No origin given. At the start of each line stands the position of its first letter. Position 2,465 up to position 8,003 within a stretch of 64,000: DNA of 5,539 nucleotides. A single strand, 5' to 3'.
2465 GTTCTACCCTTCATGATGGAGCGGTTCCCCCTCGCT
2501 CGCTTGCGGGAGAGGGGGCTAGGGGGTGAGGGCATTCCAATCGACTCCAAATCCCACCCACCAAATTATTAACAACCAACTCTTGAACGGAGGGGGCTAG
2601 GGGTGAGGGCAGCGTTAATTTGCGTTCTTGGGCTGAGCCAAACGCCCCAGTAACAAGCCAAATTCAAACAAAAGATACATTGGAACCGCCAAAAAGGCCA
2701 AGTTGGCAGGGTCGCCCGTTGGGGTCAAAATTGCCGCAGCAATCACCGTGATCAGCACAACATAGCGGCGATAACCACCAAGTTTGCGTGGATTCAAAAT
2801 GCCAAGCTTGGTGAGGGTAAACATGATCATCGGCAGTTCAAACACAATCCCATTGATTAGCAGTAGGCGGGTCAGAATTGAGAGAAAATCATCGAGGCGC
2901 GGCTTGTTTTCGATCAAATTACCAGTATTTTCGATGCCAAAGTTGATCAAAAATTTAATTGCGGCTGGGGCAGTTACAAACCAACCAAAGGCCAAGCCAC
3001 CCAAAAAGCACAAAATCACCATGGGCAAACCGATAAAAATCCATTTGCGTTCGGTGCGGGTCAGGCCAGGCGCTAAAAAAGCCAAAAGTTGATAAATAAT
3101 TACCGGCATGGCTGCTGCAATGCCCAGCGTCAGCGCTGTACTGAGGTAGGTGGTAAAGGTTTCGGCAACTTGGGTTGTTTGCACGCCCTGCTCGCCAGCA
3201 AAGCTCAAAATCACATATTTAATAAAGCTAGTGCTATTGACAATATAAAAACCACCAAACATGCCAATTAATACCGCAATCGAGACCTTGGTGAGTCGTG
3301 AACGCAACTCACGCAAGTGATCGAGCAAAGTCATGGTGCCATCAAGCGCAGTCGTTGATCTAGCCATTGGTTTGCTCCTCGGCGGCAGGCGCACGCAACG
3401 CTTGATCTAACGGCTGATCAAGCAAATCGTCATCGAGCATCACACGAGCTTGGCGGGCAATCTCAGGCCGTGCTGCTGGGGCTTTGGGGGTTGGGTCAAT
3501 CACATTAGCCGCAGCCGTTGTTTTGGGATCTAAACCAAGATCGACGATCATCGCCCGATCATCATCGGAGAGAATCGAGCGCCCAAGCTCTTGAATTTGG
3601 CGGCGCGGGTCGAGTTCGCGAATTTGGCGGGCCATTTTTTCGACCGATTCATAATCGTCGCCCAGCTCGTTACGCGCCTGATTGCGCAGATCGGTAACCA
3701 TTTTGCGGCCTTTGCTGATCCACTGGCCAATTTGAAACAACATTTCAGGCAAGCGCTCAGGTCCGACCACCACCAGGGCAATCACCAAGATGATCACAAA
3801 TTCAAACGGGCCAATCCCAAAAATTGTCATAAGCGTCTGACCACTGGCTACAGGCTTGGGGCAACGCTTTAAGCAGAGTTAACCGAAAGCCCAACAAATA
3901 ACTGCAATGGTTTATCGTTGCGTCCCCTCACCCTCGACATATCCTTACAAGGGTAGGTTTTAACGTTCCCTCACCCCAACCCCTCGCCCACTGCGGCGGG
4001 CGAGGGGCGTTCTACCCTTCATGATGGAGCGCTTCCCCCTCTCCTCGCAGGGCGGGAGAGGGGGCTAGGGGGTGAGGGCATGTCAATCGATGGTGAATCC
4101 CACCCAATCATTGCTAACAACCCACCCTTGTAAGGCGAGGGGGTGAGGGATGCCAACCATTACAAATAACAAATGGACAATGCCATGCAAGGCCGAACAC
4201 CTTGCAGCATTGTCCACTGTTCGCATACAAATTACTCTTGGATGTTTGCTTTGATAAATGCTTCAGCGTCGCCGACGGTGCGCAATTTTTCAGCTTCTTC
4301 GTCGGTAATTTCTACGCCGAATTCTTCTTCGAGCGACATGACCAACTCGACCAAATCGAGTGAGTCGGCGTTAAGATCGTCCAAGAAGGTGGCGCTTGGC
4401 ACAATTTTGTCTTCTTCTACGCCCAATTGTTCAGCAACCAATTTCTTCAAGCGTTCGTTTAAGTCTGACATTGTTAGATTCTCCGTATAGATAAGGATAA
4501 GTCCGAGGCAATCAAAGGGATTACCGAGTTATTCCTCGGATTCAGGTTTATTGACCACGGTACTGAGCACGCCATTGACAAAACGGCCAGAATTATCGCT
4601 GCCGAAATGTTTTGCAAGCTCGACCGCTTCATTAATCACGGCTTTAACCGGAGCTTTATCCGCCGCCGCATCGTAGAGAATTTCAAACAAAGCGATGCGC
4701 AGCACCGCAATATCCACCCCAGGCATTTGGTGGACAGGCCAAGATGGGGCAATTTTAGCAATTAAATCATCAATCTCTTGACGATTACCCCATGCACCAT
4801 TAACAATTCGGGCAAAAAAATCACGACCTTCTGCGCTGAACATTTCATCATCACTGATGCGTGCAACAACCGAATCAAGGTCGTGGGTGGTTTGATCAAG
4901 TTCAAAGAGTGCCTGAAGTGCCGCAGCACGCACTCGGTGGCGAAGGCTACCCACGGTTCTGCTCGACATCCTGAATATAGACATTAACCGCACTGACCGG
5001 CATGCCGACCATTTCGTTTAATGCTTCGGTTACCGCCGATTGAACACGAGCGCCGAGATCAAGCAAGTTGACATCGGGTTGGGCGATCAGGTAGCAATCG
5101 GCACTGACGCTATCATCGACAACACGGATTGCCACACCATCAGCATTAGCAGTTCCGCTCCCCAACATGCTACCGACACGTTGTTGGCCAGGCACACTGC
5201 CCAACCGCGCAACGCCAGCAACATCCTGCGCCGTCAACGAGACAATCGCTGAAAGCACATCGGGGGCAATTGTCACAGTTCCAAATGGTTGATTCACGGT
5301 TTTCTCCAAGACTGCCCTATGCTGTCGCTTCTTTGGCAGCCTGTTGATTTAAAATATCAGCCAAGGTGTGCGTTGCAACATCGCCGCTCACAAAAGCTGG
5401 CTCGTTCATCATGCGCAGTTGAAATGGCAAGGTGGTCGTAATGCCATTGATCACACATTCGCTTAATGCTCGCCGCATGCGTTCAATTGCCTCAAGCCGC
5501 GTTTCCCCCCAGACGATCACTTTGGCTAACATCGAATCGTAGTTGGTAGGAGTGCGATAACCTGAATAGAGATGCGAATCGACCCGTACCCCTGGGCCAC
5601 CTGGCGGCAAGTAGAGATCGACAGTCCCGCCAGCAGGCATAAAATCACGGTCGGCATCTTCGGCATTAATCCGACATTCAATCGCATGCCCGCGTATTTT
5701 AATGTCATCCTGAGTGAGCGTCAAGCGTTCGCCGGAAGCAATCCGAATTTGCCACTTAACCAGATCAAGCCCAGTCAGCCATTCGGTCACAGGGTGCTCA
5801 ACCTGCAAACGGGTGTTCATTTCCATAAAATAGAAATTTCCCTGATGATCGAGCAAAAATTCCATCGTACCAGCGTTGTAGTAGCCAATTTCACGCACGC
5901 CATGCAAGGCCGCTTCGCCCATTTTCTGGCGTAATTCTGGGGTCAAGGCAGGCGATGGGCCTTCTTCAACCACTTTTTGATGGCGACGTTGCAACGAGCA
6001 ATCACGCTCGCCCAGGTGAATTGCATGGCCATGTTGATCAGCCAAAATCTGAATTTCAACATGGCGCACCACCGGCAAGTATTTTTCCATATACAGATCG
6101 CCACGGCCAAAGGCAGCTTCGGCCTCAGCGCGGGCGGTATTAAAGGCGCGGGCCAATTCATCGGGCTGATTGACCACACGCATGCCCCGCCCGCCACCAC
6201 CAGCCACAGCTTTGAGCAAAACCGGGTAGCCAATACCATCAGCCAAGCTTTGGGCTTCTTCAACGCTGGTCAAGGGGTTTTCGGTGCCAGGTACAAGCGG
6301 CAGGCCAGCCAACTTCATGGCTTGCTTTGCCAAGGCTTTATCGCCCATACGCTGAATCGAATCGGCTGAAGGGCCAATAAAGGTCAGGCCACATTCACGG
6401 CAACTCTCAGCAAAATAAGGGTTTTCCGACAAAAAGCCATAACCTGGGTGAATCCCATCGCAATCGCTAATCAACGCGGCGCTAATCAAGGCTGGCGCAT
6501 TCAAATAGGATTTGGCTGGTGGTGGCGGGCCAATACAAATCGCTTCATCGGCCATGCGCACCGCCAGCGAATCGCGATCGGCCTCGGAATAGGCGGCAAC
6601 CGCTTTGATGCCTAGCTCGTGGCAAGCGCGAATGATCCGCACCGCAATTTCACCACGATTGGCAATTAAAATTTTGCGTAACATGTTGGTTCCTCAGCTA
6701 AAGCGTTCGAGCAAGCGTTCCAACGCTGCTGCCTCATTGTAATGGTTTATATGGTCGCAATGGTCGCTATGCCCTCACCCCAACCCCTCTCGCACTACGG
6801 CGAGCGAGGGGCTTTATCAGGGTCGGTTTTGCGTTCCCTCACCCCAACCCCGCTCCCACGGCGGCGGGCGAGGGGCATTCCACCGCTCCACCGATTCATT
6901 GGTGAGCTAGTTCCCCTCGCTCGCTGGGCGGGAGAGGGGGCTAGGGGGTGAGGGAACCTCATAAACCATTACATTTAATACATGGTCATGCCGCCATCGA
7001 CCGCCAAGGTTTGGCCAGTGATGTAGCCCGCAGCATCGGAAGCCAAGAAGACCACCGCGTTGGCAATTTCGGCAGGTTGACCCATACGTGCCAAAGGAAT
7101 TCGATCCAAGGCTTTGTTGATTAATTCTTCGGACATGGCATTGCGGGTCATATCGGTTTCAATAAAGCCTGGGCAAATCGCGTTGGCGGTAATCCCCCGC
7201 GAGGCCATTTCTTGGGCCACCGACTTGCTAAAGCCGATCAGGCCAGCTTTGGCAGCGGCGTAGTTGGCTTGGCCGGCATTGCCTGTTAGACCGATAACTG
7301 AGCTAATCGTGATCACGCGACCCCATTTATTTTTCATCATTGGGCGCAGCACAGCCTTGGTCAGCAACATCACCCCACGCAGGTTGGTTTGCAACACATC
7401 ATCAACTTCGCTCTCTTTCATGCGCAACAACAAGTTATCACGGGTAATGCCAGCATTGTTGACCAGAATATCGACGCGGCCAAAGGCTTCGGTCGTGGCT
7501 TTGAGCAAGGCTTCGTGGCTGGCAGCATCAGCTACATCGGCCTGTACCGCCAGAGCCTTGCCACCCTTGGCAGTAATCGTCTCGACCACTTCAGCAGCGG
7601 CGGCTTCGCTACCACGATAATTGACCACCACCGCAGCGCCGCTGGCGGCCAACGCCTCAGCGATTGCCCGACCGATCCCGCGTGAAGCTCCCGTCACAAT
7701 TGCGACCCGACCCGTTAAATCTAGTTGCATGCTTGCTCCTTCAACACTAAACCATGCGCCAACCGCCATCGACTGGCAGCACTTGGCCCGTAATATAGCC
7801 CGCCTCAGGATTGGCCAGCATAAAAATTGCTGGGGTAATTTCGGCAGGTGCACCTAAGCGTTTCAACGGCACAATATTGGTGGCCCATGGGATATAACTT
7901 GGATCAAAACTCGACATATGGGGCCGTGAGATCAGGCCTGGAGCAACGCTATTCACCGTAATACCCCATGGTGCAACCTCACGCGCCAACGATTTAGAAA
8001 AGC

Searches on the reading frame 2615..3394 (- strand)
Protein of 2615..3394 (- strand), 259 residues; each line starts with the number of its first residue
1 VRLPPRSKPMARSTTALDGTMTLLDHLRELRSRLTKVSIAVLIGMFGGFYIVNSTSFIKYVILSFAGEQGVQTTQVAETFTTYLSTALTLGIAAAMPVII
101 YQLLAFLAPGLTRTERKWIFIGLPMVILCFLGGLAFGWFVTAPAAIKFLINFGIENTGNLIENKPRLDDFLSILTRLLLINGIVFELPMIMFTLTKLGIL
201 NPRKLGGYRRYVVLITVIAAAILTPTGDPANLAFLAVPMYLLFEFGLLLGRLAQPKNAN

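Call 40: search_protein_families(library=pfam, proteins=[window:2615-3394:-], max_evalue=0.001)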
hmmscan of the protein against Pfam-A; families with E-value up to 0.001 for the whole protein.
window:2615-3394:- (259 aa): 1 family
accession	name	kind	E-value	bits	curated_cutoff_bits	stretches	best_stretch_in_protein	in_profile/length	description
PF00902.23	TatC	-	2.4e-57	194.6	25.1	1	25-238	1-208/208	Sec-independent protein translocase protein (TatC)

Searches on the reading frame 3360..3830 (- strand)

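Call 40: search_protein_families(library=pfam, proteins=[window:3360-3830:-], max_evalue=0.001)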
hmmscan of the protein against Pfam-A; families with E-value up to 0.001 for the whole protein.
window:3360-3830:- (156 aa): 1 family
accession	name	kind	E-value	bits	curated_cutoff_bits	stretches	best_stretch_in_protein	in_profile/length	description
PF02416.21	TatA_B_E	-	3e-06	26.8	21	1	6-45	1-40/53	mttA/Hcf106 family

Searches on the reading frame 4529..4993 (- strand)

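Call 40: search_protein_families(library=pfam, proteins=[window:4529-4993:-], max_evalue=0.001)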
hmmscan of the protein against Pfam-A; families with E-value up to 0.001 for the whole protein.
window:4529-4993:- (154 aa): 1 family
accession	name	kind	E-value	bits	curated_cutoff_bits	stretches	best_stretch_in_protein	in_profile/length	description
PF01029.23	NusB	-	1.3e-31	110.2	23.1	1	20-147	2-132/133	NusB family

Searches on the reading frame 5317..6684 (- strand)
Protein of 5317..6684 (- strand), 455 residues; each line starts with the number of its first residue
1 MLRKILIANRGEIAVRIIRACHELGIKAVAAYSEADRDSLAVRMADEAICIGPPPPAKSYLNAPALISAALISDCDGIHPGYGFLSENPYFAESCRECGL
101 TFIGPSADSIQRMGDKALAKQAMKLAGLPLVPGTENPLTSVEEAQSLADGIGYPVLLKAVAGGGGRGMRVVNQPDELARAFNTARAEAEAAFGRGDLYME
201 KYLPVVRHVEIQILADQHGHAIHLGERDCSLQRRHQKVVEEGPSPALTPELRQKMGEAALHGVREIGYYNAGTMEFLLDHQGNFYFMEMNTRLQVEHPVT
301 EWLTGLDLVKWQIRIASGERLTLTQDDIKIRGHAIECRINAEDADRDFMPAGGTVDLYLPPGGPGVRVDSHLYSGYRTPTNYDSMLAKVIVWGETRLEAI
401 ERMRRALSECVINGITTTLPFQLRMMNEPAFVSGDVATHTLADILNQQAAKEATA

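Call 49: search_protein_families(library=pfam, proteins=[window:5317-6684:-], max_evalue=0.000001)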
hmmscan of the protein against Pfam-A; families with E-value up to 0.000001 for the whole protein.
window:5317-6684:- (455 aa): 5 families
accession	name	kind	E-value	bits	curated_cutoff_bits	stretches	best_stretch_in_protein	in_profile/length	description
PF02786.22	CPSase_L_D2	-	1.2e-77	260.6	19.8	1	115-322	1-209/211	Carbamoyl-phosphate synthase L chain, ATP binding domain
PF00289.28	Biotin_carb_N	-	1.9e-44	151.1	25.5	1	1-110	1-110/110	Biotin carboxylase, N-terminal domain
PF02785.25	Biotin_carb_C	-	2.2e-39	134.3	32.4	1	336-442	1-107/108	Biotin carboxylase C-terminal domain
PF02222.28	ATP-grasp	-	4.4e-07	30.1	27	1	138-292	16-162/179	ATP-grasp domain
PF07478.18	Dala_Dala_lig_C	-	5.3e-07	29.8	24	0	142-291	26-174/204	D-ala D-ala ligase C-terminus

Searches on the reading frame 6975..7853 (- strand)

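Call 49: search_protein_families(library=pfam, proteins=[window:6975-7853:-], max_evalue=0.000001)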
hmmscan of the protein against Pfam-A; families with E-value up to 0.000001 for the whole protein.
window:6975-7853:- (292 aa): 3 families
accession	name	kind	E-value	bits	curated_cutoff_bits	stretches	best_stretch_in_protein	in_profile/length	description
PF13561.12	adh_short_C2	-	6.1e-70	235.9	27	1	55-290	1-236/236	Enoyl-(Acyl carrier protein) reductase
PF00106.31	adh_short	-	9.3e-63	211.7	26.6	1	49-242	1-193/195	short chain dehydrogenase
PF08659.16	KR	-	1.2e-23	84.4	22.6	1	52-226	4-173/180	KR domain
